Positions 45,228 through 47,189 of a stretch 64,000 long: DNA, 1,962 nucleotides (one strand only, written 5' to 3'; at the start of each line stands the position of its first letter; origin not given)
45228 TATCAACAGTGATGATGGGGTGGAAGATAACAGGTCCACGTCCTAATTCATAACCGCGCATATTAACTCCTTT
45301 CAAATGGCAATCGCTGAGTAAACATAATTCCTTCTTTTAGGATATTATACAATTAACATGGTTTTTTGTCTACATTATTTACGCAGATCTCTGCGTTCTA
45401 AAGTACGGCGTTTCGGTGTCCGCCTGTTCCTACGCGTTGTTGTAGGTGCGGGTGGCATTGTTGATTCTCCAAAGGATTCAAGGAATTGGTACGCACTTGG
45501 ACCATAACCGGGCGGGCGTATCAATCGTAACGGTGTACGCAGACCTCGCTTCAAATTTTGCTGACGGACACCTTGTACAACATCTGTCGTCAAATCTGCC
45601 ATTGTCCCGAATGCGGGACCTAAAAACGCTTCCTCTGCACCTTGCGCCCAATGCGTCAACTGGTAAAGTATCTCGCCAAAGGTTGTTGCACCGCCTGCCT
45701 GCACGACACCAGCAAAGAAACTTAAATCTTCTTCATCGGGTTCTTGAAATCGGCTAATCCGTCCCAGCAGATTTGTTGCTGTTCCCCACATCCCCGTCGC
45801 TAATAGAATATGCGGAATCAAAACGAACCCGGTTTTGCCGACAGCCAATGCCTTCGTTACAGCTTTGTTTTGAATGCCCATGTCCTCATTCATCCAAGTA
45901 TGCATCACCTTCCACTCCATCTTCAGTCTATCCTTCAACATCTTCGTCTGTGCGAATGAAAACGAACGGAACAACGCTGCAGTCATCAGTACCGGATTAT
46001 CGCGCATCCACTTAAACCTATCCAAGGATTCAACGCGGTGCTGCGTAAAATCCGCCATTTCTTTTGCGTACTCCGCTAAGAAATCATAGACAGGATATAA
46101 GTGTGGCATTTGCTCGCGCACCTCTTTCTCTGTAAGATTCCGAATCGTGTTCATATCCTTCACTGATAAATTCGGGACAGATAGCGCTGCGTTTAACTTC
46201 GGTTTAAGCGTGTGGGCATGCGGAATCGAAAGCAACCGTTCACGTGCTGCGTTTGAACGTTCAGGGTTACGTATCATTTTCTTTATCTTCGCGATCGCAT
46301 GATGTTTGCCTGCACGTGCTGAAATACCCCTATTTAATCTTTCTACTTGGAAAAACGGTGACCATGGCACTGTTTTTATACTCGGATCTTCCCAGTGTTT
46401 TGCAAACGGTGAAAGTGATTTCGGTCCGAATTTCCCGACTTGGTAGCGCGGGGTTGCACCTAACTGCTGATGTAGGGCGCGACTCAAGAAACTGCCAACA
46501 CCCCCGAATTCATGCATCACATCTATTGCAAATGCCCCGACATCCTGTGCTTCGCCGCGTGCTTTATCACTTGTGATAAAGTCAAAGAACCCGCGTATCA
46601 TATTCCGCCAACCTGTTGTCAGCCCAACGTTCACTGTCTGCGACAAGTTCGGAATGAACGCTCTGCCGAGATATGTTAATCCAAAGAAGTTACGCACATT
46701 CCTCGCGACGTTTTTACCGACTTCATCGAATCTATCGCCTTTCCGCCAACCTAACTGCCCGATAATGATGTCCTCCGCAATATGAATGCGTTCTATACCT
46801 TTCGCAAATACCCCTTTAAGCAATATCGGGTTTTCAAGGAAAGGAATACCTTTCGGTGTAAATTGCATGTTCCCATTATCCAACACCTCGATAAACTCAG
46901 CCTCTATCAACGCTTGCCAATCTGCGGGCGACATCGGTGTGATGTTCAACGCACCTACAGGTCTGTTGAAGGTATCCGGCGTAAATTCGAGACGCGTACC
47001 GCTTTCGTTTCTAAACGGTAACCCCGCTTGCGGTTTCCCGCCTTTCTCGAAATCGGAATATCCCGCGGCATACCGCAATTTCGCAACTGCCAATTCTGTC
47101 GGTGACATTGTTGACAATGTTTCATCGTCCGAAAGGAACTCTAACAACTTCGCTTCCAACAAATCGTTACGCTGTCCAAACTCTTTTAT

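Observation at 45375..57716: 4113-aa polyvalent protein in the virion module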

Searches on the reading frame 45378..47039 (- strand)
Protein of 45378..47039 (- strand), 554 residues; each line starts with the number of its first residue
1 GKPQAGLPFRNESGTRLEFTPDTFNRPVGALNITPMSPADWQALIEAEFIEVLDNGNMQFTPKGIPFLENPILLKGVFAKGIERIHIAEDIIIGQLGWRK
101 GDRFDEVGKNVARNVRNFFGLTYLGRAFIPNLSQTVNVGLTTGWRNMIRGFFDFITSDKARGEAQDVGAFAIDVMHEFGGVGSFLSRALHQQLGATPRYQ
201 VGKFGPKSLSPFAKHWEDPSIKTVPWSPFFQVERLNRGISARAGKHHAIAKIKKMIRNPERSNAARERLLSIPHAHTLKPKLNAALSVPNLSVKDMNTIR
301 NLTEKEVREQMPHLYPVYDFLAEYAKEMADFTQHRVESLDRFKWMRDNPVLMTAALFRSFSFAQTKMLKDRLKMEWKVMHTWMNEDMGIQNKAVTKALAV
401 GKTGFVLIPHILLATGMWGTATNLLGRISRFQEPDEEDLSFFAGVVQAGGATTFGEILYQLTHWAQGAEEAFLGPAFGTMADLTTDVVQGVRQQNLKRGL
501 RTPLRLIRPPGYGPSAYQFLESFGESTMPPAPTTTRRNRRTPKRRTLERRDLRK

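Call 13: search_protein_families(library=pfam, proteins=[window:45378-47039:-], max_evalue=1)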
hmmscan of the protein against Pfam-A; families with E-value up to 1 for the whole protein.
window:45378-47039:- (554 aa): 1 family
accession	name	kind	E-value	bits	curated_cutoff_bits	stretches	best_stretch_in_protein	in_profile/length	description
PF22294.1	DUF6966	-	0.36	11.3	27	0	142-184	6-40/53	Domain of unknown function (DUF6966)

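Call 23: search_protein_families(library=ncbifam, proteins=[window:45378-47039:-], max_evalue=1)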
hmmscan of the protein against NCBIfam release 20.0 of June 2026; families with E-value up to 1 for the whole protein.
window:45378-47039:- (554 aa): 0 families
